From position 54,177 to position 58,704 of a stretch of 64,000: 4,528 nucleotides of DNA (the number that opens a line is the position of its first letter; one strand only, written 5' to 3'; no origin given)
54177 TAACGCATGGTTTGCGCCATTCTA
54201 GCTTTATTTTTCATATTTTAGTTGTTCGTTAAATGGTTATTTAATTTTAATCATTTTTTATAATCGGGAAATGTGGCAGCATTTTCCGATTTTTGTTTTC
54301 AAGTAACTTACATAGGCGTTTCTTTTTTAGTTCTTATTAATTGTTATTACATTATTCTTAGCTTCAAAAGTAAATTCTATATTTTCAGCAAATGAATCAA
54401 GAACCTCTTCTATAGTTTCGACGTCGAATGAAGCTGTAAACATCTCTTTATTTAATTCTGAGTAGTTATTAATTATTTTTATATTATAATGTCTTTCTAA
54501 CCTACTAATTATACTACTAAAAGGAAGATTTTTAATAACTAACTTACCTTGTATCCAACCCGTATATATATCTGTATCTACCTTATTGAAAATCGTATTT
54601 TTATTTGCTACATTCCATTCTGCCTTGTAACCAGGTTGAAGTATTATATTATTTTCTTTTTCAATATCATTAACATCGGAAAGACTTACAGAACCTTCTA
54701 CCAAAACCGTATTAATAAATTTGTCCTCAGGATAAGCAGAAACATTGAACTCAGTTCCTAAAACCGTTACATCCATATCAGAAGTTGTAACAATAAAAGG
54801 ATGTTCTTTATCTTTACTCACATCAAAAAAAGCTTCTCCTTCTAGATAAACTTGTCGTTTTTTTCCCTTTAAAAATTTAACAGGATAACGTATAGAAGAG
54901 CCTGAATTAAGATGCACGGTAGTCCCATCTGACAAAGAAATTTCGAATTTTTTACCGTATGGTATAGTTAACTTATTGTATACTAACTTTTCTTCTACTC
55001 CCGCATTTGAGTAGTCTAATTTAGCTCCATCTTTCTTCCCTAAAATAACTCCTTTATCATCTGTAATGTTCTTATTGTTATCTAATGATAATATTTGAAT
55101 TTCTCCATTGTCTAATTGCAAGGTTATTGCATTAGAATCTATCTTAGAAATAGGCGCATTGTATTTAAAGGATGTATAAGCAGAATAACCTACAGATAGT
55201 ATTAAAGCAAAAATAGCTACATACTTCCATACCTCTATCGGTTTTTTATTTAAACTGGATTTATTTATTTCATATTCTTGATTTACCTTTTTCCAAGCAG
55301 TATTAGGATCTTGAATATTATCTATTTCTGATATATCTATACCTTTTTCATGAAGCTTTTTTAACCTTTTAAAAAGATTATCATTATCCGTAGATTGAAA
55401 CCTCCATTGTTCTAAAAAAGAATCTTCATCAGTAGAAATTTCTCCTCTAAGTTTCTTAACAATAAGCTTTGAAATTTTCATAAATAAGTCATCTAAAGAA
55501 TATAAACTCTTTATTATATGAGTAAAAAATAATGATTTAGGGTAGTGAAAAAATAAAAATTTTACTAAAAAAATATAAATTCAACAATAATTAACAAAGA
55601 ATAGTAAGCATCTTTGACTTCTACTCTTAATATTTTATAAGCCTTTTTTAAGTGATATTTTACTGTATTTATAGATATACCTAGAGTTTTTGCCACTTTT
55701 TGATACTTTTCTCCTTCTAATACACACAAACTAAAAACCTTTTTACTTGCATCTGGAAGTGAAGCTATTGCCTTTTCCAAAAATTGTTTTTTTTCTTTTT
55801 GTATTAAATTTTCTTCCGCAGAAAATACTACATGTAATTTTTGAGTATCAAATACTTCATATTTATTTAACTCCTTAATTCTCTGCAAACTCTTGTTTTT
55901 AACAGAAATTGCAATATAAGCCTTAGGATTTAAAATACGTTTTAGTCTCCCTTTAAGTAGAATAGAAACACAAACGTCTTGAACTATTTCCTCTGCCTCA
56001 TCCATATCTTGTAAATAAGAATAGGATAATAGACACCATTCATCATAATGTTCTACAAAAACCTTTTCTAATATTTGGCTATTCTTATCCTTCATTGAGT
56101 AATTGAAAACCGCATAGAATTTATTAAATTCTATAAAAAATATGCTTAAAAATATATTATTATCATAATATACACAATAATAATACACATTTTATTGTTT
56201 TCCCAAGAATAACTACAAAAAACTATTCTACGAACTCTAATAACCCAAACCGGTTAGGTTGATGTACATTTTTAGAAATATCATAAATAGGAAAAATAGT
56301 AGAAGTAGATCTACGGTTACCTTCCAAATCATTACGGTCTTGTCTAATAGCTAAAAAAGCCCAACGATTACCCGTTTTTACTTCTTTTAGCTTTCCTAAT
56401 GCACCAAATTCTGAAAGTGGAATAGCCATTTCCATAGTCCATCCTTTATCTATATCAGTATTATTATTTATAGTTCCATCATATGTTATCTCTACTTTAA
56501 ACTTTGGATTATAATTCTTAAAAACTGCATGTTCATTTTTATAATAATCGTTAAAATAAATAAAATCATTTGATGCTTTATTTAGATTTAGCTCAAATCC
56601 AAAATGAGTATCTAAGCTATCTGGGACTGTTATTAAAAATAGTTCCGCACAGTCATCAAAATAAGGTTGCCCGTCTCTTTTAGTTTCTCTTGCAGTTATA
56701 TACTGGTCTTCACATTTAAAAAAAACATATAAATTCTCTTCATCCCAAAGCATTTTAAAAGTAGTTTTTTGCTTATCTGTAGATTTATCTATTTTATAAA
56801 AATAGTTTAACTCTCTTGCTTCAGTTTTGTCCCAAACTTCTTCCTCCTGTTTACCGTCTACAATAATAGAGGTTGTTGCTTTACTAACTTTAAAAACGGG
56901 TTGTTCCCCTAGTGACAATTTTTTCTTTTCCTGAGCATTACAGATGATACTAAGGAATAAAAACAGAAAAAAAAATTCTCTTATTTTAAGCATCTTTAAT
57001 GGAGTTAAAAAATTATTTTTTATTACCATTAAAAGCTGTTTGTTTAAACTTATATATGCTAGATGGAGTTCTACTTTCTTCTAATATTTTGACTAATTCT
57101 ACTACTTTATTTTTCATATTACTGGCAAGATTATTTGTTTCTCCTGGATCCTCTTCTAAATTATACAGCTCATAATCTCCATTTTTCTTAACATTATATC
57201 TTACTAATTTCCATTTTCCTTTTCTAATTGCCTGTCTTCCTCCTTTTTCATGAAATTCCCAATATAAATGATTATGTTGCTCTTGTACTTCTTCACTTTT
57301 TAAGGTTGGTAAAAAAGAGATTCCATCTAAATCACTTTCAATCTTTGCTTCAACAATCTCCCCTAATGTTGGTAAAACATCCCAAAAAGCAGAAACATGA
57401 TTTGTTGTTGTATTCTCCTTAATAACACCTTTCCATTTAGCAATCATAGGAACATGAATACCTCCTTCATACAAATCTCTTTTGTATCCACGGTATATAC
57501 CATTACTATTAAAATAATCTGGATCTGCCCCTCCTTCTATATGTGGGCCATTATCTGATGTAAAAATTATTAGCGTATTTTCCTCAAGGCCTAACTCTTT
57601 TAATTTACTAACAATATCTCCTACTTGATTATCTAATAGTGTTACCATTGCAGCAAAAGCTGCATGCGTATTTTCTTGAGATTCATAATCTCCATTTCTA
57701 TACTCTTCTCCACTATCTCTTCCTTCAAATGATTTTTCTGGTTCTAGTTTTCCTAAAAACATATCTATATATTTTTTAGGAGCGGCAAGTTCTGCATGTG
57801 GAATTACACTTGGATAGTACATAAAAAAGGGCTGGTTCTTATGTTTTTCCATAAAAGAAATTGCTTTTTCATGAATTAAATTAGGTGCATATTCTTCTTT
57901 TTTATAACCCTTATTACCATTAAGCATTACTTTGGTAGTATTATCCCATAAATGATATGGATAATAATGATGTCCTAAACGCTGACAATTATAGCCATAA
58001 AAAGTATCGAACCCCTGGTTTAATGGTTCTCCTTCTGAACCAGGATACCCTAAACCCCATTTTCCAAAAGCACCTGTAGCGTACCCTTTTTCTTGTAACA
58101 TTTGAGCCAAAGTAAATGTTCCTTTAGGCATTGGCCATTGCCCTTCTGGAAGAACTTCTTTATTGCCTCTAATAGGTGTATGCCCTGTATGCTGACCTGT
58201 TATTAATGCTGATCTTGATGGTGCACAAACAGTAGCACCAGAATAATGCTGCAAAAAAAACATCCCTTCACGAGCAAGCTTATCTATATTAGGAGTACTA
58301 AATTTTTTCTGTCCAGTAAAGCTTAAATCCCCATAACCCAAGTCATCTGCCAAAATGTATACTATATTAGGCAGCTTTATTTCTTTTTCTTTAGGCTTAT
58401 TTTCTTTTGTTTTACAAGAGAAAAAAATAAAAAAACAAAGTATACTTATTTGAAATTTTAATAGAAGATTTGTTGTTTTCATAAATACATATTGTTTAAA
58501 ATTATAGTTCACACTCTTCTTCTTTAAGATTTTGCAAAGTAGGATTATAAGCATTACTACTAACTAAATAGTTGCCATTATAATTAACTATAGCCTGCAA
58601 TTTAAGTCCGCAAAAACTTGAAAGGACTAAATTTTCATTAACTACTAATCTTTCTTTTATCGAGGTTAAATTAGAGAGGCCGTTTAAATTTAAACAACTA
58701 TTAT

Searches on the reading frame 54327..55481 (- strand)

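Call 46: search_protein_families(library=pfam, proteins=[window:54327-55481:-], max_evalue=0.00001)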
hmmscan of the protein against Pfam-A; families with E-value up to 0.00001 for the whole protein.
window:54327-55481:- (384 aa): 2 families
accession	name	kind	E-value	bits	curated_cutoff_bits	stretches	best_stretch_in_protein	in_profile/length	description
PF04773.18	FecR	-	2.3e-18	66.9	24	1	175-265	7-96/97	FecR protein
PF16344.10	FecR_C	-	6.3e-15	55.4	24.4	1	313-381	1-70/70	FecR, C-terminal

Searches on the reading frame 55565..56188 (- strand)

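Call 46: search_protein_families(library=pfam, proteins=[window:55565-56188:-], max_evalue=0.00001)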
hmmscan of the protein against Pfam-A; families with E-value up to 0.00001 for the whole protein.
window:55565-56188:- (207 aa): 3 families
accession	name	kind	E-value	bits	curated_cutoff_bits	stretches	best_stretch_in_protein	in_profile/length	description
PF08281.18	Sigma70_r4_2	-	1.8e-12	47.1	25.7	1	137-185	4-52/54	Sigma-70, region 4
PF04545.22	Sigma70_r4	-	1.1e-07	31.7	24.1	1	140-188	1-49/50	Sigma-70, region 4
PF13556.12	HTH_30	-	9.3e-06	25.8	27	0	157-194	10-47/59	PucR C-terminal helix-turn-helix domain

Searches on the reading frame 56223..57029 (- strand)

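Call 46: search_protein_families(library=pfam, proteins=[window:56223-57029:-], max_evalue=0.00001)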
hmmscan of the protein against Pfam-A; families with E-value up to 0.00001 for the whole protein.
window:56223-57029:- (268 aa): 1 family
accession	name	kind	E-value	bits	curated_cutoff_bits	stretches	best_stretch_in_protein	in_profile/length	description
PF06452.16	CBM9_1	-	1.1e-14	55.2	23.4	1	57-266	1-182/185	Carbohydrate family 9 binding domain-like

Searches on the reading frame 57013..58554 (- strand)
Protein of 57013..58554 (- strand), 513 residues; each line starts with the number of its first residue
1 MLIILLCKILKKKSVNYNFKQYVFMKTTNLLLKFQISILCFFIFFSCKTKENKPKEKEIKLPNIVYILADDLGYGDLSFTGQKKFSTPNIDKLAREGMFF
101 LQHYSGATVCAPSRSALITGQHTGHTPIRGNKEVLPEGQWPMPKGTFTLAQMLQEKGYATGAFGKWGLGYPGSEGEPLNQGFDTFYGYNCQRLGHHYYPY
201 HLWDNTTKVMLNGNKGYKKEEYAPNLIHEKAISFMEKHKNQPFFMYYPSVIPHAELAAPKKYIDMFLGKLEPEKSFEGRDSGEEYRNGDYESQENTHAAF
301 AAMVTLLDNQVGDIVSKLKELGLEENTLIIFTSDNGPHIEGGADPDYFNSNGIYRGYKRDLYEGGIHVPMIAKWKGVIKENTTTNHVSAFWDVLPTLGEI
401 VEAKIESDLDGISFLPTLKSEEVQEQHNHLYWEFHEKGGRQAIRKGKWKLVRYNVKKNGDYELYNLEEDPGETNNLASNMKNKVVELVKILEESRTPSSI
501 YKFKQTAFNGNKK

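Call 46: search_protein_families(library=pfam, proteins=[window:57013-58554:-], max_evalue=0.00001)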
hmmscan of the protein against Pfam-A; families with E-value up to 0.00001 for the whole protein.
window:57013-58554:- (513 aa): 3 families
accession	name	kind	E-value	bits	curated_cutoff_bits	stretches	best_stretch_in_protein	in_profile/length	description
PF00884.28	Sulfatase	-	3.4e-58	197.8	25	1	62-399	1-297/301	Sulfatase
PF16347.10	SGSH_C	-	1.4e-18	68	29.3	1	358-485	8-140/154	N-sulphoglucosamine sulphohydrolase, C-terminal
PF01663.27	Phosphodiest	-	1.5e-07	31.8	23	0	297-336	181-220/342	Type I phosphodiesterase / nucleotide pyrophosphatase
